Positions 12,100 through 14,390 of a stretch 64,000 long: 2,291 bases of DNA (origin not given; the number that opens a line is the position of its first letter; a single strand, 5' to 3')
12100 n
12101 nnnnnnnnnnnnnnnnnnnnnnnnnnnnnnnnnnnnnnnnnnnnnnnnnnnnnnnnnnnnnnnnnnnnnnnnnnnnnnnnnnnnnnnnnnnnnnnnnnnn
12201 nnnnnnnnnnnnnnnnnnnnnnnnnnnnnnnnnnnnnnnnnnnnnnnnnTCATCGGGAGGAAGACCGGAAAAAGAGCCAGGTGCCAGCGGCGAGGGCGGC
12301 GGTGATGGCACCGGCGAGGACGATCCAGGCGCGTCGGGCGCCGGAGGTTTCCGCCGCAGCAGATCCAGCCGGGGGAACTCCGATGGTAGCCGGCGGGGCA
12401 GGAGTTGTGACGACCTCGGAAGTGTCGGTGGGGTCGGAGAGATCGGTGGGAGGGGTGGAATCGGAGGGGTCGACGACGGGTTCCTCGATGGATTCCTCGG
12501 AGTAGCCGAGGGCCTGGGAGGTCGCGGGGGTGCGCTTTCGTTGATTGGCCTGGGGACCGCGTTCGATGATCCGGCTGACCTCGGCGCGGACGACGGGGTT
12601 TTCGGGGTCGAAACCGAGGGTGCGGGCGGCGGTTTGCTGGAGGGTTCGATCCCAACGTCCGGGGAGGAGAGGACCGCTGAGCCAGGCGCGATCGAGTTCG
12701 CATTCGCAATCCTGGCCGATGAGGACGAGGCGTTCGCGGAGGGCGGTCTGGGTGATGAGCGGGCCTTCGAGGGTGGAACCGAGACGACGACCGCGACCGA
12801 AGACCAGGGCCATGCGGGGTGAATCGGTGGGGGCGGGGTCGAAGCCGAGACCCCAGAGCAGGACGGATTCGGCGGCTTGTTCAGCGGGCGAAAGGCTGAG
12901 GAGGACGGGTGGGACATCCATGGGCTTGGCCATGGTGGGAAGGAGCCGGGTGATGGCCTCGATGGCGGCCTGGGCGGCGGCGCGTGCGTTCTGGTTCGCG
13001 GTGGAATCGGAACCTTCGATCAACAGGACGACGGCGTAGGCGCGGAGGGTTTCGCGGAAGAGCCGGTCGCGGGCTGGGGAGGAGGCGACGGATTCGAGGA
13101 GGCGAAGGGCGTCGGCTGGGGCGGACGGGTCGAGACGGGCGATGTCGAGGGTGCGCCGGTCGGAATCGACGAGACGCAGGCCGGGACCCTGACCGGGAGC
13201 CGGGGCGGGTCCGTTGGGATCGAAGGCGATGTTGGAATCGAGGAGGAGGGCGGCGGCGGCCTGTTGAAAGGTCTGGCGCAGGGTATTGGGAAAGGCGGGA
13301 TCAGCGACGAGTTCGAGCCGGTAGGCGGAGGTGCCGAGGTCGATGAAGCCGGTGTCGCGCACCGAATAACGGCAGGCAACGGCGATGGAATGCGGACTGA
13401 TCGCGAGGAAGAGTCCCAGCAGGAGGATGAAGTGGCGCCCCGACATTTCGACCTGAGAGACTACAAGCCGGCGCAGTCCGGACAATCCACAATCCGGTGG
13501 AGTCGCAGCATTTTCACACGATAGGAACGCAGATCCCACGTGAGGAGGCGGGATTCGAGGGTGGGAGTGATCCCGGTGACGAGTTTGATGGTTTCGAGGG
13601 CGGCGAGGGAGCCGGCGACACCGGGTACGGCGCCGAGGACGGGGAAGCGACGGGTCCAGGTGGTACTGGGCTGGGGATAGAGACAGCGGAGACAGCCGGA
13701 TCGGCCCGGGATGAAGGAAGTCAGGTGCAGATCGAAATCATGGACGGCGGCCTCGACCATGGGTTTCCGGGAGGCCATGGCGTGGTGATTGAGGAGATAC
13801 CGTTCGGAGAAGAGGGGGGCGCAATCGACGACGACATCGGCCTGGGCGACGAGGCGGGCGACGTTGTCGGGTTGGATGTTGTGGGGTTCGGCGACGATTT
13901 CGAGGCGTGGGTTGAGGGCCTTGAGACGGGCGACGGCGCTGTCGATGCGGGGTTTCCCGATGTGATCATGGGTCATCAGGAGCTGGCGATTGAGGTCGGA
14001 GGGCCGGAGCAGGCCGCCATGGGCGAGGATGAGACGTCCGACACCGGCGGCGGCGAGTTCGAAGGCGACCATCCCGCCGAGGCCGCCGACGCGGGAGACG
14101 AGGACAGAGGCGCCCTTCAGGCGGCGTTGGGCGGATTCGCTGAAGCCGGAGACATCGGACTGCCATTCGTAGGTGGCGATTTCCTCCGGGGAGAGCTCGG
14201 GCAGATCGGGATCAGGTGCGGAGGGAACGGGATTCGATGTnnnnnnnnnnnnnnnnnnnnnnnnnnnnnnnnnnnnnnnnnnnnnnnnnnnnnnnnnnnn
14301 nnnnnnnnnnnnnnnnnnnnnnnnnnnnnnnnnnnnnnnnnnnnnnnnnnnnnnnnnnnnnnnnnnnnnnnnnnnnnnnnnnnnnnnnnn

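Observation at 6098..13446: Translationally coupled five-gene operon linking a MacB/FtsX-type ABC pair to two secreted beta-propeller proteins and an unknown anchored protein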

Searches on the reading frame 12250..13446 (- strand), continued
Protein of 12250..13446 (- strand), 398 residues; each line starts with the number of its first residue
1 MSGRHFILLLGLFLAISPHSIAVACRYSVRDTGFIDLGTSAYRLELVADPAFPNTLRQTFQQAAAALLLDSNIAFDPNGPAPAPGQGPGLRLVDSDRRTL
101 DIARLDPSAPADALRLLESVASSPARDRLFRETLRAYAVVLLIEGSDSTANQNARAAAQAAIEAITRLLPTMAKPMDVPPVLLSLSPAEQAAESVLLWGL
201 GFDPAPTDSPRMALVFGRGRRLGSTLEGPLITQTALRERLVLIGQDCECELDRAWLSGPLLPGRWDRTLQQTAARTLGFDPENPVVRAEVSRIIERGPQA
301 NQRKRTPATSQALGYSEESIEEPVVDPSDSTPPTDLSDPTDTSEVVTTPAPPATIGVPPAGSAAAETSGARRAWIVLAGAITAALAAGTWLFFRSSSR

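Call 79: find_encoding_contigs(protein=P0078, flank=10000, max_places=1)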
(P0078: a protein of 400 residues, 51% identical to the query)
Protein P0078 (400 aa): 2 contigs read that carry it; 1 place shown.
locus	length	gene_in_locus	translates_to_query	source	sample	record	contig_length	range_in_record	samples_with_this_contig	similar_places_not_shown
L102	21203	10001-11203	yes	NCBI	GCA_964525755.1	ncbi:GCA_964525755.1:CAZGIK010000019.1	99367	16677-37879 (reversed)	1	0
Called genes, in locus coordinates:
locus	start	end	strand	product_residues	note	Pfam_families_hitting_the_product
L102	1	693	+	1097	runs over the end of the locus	PF13385:Laminin_G_3, PF07452:CHRD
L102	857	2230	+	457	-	PF18943:DUF5690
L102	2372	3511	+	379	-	PF00266:Aminotran_5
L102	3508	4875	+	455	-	PF00202:Aminotran_3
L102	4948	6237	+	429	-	PF00202:Aminotran_3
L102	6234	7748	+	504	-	PF13531:SBP_bac_11, PF01547:SBP_bac_1 (faint), PF12974:Phosphonate-bd (weak), PF12727:PBP_like (faint), PF13531:SBP_bac_11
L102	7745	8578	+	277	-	PF00528:BPD_transp_1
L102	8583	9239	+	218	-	PF00005:ABC_tran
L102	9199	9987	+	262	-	PF00899:ThiF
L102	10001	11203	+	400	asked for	-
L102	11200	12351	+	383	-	PF12704:MacB_PCD, PF02687:FtsX (weak)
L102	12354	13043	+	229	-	PF00005:ABC_tran, PF13304:AAA_21 (faint)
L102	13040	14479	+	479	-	PF13360:PQQ_2, PF13570:Beta-prop_ACSF4, PF01011:PQQ (weak)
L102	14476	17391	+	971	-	PF13385:Laminin_G_3, PF13649:Methyltransf_25 (faint), PF13360:PQQ_2 (faint)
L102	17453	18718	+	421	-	PF01663:Phosphodiest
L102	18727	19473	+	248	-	PF01427:Peptidase_M15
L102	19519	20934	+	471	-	PF00171:Aldedh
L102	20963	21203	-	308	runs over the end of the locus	-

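Call 80: find_encoding_contigs(protein=P0102, flank=10000, max_places=1)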
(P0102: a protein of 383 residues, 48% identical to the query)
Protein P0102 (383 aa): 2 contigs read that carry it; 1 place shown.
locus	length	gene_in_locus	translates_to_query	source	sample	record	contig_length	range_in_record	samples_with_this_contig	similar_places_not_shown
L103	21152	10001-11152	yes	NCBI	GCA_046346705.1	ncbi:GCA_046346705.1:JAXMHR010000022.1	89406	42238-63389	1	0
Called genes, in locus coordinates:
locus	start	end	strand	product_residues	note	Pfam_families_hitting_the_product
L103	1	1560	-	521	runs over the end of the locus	PF00939:Na_sulph_symp, PF03600:CitMHS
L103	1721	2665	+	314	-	PF01346:FKBP_N, PF00254:FKBP_C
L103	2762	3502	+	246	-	PF13580:SIS_2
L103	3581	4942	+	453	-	PF00202:Aminotran_3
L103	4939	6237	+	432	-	PF00202:Aminotran_3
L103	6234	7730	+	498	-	PF01547:SBP_bac_1 (weak), PF13531:SBP_bac_11, PF12974:Phosphonate-bd (faint), PF12727:PBP_like (faint), PF13531:SBP_bac_11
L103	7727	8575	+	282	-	PF00528:BPD_transp_1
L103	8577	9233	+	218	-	PF02463:SMC_N (faint), PF00005:ABC_tran, PF13304:AAA_21 (faint)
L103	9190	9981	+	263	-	PF00899:ThiF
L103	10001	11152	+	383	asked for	-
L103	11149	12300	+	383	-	PF12704:MacB_PCD (weak), PF02687:FtsX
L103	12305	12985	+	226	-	PF00005:ABC_tran, PF13304:AAA_21 (faint)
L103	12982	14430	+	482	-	PF13360:PQQ_2, PF01011:PQQ (faint), PF13570:Beta-prop_ACSF4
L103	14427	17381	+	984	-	PF13385:Laminin_G_3, PF01011:PQQ (faint), PF13360:PQQ_2 (faint)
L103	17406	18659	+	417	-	PF01663:Phosphodiest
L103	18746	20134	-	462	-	PF02518:HATPase_c, PF13581:HATPase_c_2 (weak)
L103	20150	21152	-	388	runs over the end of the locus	PF13505:OMP_b-brl (faint), PF10082:BBP2_2 (weak)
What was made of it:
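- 11099..12253 (-): g2: FtsX/MacB-type permease with 4 TM helices and a periplasmic loop of about 215 aa carrying invariant D-C211-L-C213 (11615-11626). Orthologues hit MacB_PCD (calls 79, 80).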

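Call 81: search_protein_families(library=ncbifam, proteins=[L102:2372-3511:+, L102:3508-4875:+, L102:4948-6237:+, L102:17453-18718:+, L102:19519-20934:+, L102:857-2230:+, L102:6234-7748:+, L101:4852-6123:+], max_evalue=0.00001)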
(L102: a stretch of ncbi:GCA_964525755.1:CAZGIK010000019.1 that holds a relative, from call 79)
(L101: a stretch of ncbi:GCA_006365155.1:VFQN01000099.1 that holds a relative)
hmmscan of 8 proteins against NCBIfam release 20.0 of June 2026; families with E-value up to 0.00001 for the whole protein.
L102:2372-3511:+ (379 aa): 13 families
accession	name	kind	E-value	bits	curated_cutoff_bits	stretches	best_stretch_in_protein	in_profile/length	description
NF010006.0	PRK13479.1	equivalog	5.1e-148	493.1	296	1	12-378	3-367/369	2-aminoethylphosphonate--pyruvate transaminase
TIGR02326.1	transamin_PhnW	equivalog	1.2e-139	465.5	400.8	1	13-372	2-360/363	2-aminoethylphosphonate--pyruvate transaminase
TIGR03301.1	PhnW-AepZ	equivalog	1.5e-129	432.4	360.8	1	16-371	1-354/355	2-aminoethylphosphonate aminotransferase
NF046070.1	PyrdoxPyrvTramin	equivalog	1.6e-33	116.1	600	1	16-375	7-367/369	pyridoxamine--pyruvate transaminase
NF045640.1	AspGlyoxATaseBhcA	equivalog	2.1e-16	59.8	650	1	18-377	8-369/395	L-aspartate--glyoxylate aminotransferase BhcA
TIGR01979.1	sufS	subfamily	6.8e-08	31.8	475.1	1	129-226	148-242/403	SufS family cysteine desulfurase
TIGR03402.1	FeS_nifS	equivalog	7e-08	31.6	530.75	1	108-205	104-199/379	cysteine desulfurase NifS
TIGR04343.1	egtE_PLP_lyase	equivalog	1.8e-07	30.3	400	1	57-224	65-222/370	ergothioneine biosynthesis PLP-dependent enzyme EgtE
NF010611.0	PRK14012.1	equivalog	7.2e-07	28.5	548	1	118-205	124-209/406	IscS subfamily cysteine desulfurase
TIGR01977.1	am_tr_V_EF2568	hypoth_equivalog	7.3e-07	28.5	377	1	105-213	101-208/376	cysteine desulfurase family protein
TIGR01364.1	serC_1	equivalog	2.3e-06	26.8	443.6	1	65-289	62-273/358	phosphoserine transaminase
TIGR02006.1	IscS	equivalog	4.6e-06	25.9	643.2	1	118-205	120-205/402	IscS subfamily cysteine desulfurase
NF040779.1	Sec_lyase_SclA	exception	4.9e-06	25.7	525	1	69-217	63-212/378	selenocysteine lyase SclA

L102:3508-4875:+ (455 aa): 69 families (the best 25 are shown)
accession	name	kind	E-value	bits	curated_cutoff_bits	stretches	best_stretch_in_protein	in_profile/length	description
NF049939.1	HyAminethphonNHLyPbfA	equivalog_domain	1.8e-195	649.6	525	1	13-450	1-441/442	(R)-1-hydroxy-2-aminoethylphosphonate ammonia-lyase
NF004755.0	PRK06082.1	equivalog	4.2e-187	622.2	467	1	9-452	8-453/459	aspartate aminotransferase family protein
NF004426.0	PRK05769.1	equivalog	8.4e-89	298.4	552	1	31-450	13-439/441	acetyl ornithine aminotransferase family protein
NF005993.0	PRK08117.1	subfamily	2.9e-87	293.1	574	1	60-451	30-430/433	aspartate aminotransferase family protein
NF006228.0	PRK08360.1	equivalog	1.2e-82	277.9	608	1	58-450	26-426/443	aspartate aminotransferase family protein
NF005683.0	PRK07481.1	subfamily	8.8e-75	252.4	575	1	58-452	31-451/453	hypothetical protein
NF005692.0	PRK07495.1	equivalog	1.5e-73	247.9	724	1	59-452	26-423/425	4-aminobutyrate--2-oxoglutarate transaminase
NF008570.0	PRK11522.1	equivalog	1.6e-73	247.9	612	1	63-450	76-456/464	putrescine aminotransferase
NF004718.0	PRK06062.1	subfamily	5.6e-73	246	472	1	58-451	41-449/454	hypothetical protein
NF002874.0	PRK03244.1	equivalog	1.2e-71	241.6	457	1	53-452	24-396/399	acetylornithine transaminase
NF005102.0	PRK06541.1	equivalog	1.5e-70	238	574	1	55-452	34-457/460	aspartate aminotransferase family protein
NF006368.0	PRK08593.1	equivalog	2.5e-70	237.3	570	1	61-451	32-432/448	aspartate aminotransferase family protein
TIGR00707.1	argD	subfamily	1.1e-68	231.8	410.05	1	59-446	13-378/381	acetylornithine/succinylornithine family transaminase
NF053554.1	prodigi_MAP_PigE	equivalog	1.9e-67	228.3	850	1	56-399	401-737/837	prodigiosin MAP biosynthesis aminotransferase PigE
NF005685.0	PRK07483.1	equivalog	7.3e-67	226.1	485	1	55-452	12-439/444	aspartate aminotransferase family protein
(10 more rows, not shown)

L102:4948-6237:+ (429 aa): 69 families (the best 25 are shown)
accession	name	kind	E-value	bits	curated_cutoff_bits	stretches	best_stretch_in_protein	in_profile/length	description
NF000818.0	PRK00062.1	subfamily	2e-97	326.6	398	1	30-422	37-426/429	glutamate-1-semialdehyde 2,1-aminomutase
TIGR00713.1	hemL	equivalog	3.1e-94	316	527.3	1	30-420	33-420/423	glutamate-1-semialdehyde 2,1-aminomutase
NF041362.1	GntE_guanitoxin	equivalog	7.6e-85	285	525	1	2-405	8-418/426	guanitoxin biosynthesis PLP-dependent transaminase GntE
NF009055.0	PRK12389.1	equivalog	1.4e-83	280.9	637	1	30-407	38-412/431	glutamate-1-semialdehyde 2,1-aminomutase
NF004856.0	PRK06209.1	equivalog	8.9e-64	215.6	486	1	17-421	30-414/450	glutamate-1-semialdehyde 2,1-aminomutase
NF001864.0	PRK00615.1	equivalog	2.1e-60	204.5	706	1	29-409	37-415/433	glutamate-1-semialdehyde aminotransferase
TIGR00707.1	argD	subfamily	3.1e-47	161.2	410.05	1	30-364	12-335/381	acetylornithine/succinylornithine family transaminase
NF005993.0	PRK08117.1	subfamily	1.1e-46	159.4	574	2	191-360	204-369/433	aspartate aminotransferase family protein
NF004426.0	PRK05769.1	equivalog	1.8e-46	158.8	552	2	191-361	218-382/441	acetyl ornithine aminotransferase family protein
NF002874.0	PRK03244.1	equivalog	3.4e-46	157.8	457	1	15-337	16-322/399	acetylornithine transaminase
NF003468.0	PRK05093.1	subfamily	6.8e-44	150.2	522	1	24-361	22-348/405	acetylornithine/succinyldiaminopimelate transaminase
NF005453.0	PRK07046.1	subfamily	1.1e-43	149.5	425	1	30-419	60-447/453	transaminase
NF005692.0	PRK07495.1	equivalog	1.6e-42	145.6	724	1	31-370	26-370/425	4-aminobutyrate--2-oxoglutarate transaminase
NF005272.0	PRK06777.1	equivalog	3.1e-42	144.6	725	1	32-335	27-335/421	4-aminobutyrate--2-oxoglutarate transaminase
NF005102.0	PRK06541.1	equivalog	3.4e-42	144.5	574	2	185-351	212-378/460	aspartate aminotransferase family protein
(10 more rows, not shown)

L102:17453-18718:+ (421 aa): 3 families
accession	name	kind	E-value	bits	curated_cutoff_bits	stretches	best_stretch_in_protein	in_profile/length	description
TIGR02335.1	hydr_PhnA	equivalog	1.7e-149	498.3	407.55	1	11-418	2-406/408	phosphonoacetate hydrolase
NF042991.1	alk_phos_PafA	equivalog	2e-08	33.1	650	0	63-128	81-148/554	alkaline phosphatase PafA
NF051873.1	AlkPhosPhoY32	equivalog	8.4e-08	31.1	1000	0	204-250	286-338/539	alkaline phosphatase PhoY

L102:19519-20934:+ (471 aa): 42 families (the best 25 are shown)
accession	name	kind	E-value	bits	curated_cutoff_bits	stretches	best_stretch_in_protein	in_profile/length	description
TIGR03250.1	PhnAcAld_DH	equivalog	7.2e-190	631.6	635.65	1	8-471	8-472/472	phosphonoacetaldehyde dehydrogenase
NF040648.1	lactal_redase_Meth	equivalog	2.1e-126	422.6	650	1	19-467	13-460/463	lactaldehyde dehydrogenase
NF047626.1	SulfactDhSafD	equivalog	6.1e-108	361.8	700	1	20-467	4-452/454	sulfoacetaldehyde dehydrogenase SafD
TIGR01780.1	SSADH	subfamily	1.9e-99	333.6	646.35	1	22-465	2-448/448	succinate-semialdehyde dehydrogenase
TIGR01804.1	BADH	equivalog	1.2e-96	324.1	668.6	1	19-465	15-467/467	betaine-aldehyde dehydrogenase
NF009725.0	PRK13252.1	equivalog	5.1e-91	305.5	593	1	17-467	22-477/488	betaine-aldehyde dehydrogenase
NF010000.0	PRK13473.1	subfamily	2.7e-89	300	615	1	17-465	17-468/475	aminobutyraldehyde dehydrogenase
NF040869.1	G3PDH_Arch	equivalog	2.8e-89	300.1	780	1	6-466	22-488/502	NADP-dependent glyceraldehyde-3-phosphate dehydrogenase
NF006916.0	PRK09407.1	equivalog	8.7e-88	295.2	521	1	17-466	34-489/526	succinic semialdehyde dehydrogenase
NF042993.1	AlphKGSA_gudD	equivalog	8.4e-86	288.6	770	1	29-467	32-478/481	alpha-ketoglutaric semialdehyde dehydrogenase GucD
NF008415.0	PRK11241.1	equivalog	1.8e-85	287.5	828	1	15-466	24-477/482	NADP-dependent succinate-semialdehyde dehydrogenase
NF052305.1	DioxValDhHalo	equivalog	9.4e-83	278.7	750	1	30-466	34-478/483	2,5-dioxovalerate dehydrogenase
TIGR02299.1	HpaE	equivalog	1.3e-82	278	638.35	1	22-469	21-476/488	5-carboxymethyl-2-hydroxymuconate semialdehyde dehydrogenase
NF006915.0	PRK09406.1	equivalog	1.2e-80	271.7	730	1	23-466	7-453/457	NADP-dependent succinic semialdehyde dehydrogenase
NF007497.0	PRK10090.1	equivalog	1.2e-80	271.6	500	1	37-453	42-462/480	aldehyde dehydrogenase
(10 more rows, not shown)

L102:857-2230:+ (457 aa): 0 families

L102:6234-7748:+ (504 aa): 3 families
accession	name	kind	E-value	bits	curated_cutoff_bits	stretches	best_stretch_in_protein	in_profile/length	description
TIGR01256.1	modA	equivalog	7.4e-25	88.1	62.5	2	49-251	1-206/217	molybdate ABC transporter substrate-binding protein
NF002918.0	PRK03537.1-4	equivalog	1.2e-13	50.9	288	0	40-167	4-132/246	molybdate ABC transporter substrate-binding protein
NF007958.0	PRK10677.1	equivalog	5.4e-09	35.4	253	1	43-252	27-242/256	molybdate ABC transporter substrate-binding protein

L101:4852-6123:+ (423 aa): 2 families
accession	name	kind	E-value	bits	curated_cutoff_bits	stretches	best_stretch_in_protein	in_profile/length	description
TIGR02335.1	hydr_PhnA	equivalog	7.6e-139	463.3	407.55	1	12-419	2-406/408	phosphonoacetate hydrolase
NF042991.1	alk_phos_PafA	equivalog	4.6e-06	25.3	650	0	23-103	38-120/554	alkaline phosphatase PafA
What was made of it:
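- On ModABC molybdate transporter: The L102 orthologue scores 88.1 (call 81).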

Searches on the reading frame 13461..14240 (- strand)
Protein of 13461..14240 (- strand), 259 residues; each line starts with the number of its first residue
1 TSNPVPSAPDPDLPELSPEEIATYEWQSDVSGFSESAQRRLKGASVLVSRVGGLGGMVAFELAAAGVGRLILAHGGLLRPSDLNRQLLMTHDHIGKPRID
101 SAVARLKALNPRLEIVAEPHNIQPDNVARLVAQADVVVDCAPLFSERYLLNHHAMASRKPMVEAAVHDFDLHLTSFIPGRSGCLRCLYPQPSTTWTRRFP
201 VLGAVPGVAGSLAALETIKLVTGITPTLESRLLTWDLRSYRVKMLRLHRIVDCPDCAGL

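Call 10: search_protein_families(library=ncbifam, proteins=[window:13461-14240:-], max_evalue=0.001)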
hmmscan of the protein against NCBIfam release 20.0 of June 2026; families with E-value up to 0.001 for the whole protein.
window:13461-14240:- (259 aa): 19 families
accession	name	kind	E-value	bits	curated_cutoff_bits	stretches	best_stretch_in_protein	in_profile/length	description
NF006444.0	PRK08762.1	equivalog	1.6e-56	191.7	449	1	22-257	126-368/387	molybdopterin-synthase adenylyltransferase MoeB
NF004281.0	PRK05690.1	subfamily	6.2e-47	159.9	266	1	15-256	4-248/250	molybdopterin-synthase adenylyltransferase MoeB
NF006204.0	PRK08328.1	equivalog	3.8e-42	144.5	339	1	16-240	2-224/231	hypothetical protein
NF047750.1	SAMPActivE1UbaA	equivalog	3.4e-41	141.3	450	1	32-257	21-249/270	SAMP-activating enzyme E1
TIGR02356.1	adenyl_thiF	equivalog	8.4e-39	133.1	275.25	1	24-220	2-202/203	thiazole biosynthesis adenylyltransferase ThiF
NF005646.0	PRK07411.1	equivalog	1.8e-36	126.1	633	1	15-251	10-250/390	molybdopterin-synthase adenylyltransferase MoeB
NF005902.0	PRK07878.1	equivalog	4.8e-35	121.2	647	1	14-254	13-261/392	adenylyltransferase/sulfurtransferase MoeZ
NF004111.0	PRK05600.1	equivalog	1.2e-34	120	437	1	23-245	21-250/371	ThiF family adenylyltransferase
TIGR02355.1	moeB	equivalog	3e-34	118.5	376.55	1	21-256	2-240/240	molybdopterin-synthase adenylyltransferase MoeB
NF009123.0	PRK12475.1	subfamily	3e-22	79.3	510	1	24-256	5-243/338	MoeB/ThiF family adenylyltransferase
NF006395.0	PRK08644.1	equivalog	5.5e-20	71.9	159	1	33-163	20-151/215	sulfur carrier protein ThiS adenylyltransferase ThiF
TIGR02354.1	thiF_fam2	equivalog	6.9e-17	62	152.2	1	37-140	15-117/200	thiamine biosynthesis protein ThiF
NF006077.0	PRK08223.1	equivalog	7.3e-16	58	266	1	33-178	18-165/296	hypothetical protein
NF011424.0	PRK14851.1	subfamily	1.2e-13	50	1170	1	28-145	28-145/679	hypothetical protein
NF011425.0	PRK14852.1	equivalog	2.2e-11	42.4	1337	1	36-179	325-470/989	hypothetical protein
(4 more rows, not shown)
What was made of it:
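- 13461..14246 (-): MoeB/ThiF-type E1-like adenylyltransferase (261 aa). Its stop lies 14 nt before the g1 start. NF006444 MoeB E 1.6e-56, below cut-off (call 10).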
